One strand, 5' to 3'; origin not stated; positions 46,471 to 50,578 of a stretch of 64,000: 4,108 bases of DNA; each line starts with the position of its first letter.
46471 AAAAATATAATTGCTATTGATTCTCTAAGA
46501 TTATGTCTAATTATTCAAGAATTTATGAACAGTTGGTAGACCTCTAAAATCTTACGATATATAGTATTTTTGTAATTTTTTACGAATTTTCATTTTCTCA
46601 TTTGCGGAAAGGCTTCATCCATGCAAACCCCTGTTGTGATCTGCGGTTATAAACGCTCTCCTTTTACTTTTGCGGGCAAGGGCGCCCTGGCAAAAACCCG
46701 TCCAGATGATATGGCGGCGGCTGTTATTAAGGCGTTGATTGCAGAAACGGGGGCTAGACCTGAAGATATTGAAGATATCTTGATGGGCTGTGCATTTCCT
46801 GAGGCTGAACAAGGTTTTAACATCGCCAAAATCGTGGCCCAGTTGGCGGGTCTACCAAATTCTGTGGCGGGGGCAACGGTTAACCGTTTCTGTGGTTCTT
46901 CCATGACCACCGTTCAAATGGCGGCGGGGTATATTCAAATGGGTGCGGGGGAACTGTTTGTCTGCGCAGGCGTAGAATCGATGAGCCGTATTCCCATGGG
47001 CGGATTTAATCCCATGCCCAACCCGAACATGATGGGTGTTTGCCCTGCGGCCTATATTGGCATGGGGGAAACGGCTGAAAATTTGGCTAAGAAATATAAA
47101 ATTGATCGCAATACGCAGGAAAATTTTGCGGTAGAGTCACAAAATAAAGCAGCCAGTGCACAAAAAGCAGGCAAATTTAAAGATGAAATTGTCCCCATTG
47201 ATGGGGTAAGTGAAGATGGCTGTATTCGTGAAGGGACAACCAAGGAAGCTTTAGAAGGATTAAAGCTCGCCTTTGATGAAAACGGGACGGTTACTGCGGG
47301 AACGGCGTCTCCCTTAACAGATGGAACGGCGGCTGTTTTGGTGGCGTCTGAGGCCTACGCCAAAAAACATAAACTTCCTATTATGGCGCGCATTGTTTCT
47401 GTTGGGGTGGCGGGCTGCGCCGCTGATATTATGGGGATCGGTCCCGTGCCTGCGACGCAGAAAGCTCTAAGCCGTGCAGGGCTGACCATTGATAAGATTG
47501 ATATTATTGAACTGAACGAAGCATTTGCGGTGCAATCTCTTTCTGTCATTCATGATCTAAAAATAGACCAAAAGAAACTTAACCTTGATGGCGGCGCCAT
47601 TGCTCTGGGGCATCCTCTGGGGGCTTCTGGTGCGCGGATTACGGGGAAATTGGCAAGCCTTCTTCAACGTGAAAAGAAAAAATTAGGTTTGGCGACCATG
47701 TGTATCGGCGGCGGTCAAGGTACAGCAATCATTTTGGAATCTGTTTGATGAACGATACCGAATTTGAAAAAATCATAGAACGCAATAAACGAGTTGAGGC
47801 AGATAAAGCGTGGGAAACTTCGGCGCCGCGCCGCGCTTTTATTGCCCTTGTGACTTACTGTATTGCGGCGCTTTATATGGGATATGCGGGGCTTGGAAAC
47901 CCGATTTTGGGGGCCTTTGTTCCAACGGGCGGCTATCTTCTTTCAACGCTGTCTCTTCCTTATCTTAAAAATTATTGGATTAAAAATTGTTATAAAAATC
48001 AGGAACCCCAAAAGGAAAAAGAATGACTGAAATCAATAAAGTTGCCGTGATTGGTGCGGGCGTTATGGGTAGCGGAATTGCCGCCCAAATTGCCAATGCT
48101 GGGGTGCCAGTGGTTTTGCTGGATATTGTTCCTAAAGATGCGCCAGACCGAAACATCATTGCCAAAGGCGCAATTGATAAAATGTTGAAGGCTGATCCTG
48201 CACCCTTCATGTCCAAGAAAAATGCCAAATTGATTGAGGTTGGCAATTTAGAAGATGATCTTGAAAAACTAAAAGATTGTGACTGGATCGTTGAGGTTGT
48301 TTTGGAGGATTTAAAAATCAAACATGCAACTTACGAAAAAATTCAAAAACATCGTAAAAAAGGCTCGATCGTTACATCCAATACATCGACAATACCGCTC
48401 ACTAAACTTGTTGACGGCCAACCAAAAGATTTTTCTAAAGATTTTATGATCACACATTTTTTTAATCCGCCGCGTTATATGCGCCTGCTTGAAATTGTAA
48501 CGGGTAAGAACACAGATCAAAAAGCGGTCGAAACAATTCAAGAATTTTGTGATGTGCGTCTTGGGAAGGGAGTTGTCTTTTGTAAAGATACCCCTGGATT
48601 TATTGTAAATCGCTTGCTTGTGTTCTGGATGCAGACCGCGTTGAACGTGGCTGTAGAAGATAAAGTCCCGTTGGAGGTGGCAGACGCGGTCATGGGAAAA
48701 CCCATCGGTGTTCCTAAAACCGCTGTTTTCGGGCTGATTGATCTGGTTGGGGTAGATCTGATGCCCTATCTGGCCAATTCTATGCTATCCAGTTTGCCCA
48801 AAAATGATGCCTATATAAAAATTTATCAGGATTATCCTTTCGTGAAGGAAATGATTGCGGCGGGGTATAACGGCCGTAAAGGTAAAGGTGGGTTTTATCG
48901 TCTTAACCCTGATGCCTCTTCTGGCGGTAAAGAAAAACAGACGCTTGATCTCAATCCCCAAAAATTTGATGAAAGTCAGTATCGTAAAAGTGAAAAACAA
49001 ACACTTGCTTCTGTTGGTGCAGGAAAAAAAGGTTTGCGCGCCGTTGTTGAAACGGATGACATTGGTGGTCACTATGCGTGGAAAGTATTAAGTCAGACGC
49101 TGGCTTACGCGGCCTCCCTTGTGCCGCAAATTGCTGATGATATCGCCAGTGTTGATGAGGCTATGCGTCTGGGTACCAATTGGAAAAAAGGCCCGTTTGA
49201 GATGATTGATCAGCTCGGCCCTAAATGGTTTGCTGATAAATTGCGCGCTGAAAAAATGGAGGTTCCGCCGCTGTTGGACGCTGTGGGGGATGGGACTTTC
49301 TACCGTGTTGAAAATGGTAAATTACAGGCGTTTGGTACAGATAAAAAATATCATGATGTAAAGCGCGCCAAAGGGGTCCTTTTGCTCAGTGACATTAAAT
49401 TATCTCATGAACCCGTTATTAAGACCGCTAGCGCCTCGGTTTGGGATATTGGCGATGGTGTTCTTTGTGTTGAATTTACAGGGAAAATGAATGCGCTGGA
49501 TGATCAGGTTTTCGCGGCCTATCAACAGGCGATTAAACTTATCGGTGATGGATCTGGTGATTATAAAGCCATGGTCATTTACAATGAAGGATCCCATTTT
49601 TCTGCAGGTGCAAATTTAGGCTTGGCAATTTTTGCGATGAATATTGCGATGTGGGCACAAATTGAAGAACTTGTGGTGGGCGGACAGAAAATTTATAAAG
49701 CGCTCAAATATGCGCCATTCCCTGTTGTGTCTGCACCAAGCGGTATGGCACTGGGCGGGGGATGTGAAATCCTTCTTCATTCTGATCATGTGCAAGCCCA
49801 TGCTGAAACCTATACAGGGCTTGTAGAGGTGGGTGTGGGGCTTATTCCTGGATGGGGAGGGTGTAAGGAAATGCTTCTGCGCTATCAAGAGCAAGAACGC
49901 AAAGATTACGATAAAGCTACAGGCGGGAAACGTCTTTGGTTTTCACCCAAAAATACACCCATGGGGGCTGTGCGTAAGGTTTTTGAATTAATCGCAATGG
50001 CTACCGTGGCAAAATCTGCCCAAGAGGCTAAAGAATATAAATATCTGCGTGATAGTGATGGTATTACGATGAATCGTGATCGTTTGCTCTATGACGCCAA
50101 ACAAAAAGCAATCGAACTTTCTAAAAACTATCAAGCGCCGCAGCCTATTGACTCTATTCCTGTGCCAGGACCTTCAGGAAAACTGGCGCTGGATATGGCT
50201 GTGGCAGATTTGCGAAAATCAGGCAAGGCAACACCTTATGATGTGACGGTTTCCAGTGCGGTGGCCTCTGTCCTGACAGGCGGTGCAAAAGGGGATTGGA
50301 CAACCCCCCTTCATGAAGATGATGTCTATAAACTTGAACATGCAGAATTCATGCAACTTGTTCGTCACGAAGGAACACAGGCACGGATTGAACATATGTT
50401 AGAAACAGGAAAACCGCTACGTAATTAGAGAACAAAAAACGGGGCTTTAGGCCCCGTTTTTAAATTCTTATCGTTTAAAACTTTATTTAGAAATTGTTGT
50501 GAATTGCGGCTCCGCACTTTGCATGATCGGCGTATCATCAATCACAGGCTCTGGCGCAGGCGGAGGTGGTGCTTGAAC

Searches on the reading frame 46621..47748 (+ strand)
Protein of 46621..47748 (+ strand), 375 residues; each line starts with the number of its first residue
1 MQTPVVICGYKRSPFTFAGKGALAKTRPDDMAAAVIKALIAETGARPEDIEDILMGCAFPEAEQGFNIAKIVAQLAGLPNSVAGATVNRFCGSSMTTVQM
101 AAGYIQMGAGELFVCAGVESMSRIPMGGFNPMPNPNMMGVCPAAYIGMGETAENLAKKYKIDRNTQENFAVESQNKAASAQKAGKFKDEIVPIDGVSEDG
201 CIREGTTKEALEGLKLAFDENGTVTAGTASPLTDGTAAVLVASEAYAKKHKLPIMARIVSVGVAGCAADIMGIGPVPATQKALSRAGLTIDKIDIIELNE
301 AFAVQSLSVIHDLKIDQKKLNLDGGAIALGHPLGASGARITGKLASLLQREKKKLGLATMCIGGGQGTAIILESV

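Call 43: search_protein_families(library=pfam, proteins=[window:46621-47748:+], max_evalue=0.01)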
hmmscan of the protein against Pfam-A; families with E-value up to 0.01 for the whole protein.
window:46621-47748:+ (375 aa): 3 families
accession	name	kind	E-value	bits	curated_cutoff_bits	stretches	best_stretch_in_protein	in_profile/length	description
PF00108.29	Thiolase_N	-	3.4e-62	210.6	26.4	1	5-244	1-259/260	Thiolase, N-terminal domain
PF02803.24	Thiolase_C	-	5.1e-48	162.2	27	1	253-373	2-122/123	Thiolase, C-terminal domain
PF22691.2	Thiolase_C_1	-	0.0014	18.8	28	0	277-315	22-60/144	Thiolase C-terminal domain-like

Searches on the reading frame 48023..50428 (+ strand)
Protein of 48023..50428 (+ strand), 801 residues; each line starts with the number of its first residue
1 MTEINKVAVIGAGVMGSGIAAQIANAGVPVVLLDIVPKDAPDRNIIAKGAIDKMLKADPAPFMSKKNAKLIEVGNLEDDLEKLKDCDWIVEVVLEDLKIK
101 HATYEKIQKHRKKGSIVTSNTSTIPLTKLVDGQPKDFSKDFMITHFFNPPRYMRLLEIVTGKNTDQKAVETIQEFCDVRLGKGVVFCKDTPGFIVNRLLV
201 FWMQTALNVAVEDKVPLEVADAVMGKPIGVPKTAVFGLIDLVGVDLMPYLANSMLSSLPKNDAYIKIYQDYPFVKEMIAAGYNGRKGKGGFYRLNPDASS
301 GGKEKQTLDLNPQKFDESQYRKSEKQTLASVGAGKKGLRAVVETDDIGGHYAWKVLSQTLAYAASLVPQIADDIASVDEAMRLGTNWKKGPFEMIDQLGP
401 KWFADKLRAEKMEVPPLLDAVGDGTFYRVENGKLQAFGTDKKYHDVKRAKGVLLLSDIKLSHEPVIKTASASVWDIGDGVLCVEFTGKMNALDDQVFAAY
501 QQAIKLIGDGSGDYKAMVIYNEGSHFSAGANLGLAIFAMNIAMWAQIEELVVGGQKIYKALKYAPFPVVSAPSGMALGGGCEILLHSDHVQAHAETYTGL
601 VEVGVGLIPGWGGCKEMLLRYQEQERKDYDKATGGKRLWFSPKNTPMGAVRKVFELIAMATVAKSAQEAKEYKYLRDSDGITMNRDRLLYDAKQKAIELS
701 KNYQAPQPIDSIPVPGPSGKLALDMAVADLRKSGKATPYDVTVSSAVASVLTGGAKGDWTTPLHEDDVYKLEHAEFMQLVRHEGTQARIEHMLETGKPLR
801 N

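Call 43: search_protein_families(library=pfam, proteins=[window:48023-50428:+], max_evalue=0.01)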
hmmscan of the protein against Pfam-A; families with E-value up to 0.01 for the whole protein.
window:48023-50428:+ (801 aa): 6 families
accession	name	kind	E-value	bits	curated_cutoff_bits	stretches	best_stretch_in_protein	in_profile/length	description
PF02737.24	3HCDH_N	-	1.8e-45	155.5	22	1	6-190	1-180/180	3-hydroxyacyl-CoA dehydrogenase, NAD binding domain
PF00725.27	3HCDH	-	1.9e-22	80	22.1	2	192-293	1-96/97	3-hydroxyacyl-CoA dehydrogenase, C-terminal domain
PF00378.25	ECH_1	-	5.1e-12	46.1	27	1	478-614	4-137/251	Enoyl-CoA hydratase/isomerase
PF16113.10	ECH_2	-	3.2e-07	30.6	27.2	1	487-614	10-136/335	Enoyl-CoA hydratase/isomerase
PF03446.21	NAD_binding_2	-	0.0001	22.8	21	1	6-70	1-43/161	NAD binding domain of 6-phosphogluconate dehydrogenase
PF01266.30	DAO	-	0.0023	17.9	27.9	1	6-34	1-29/353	FAD dependent oxidoreductase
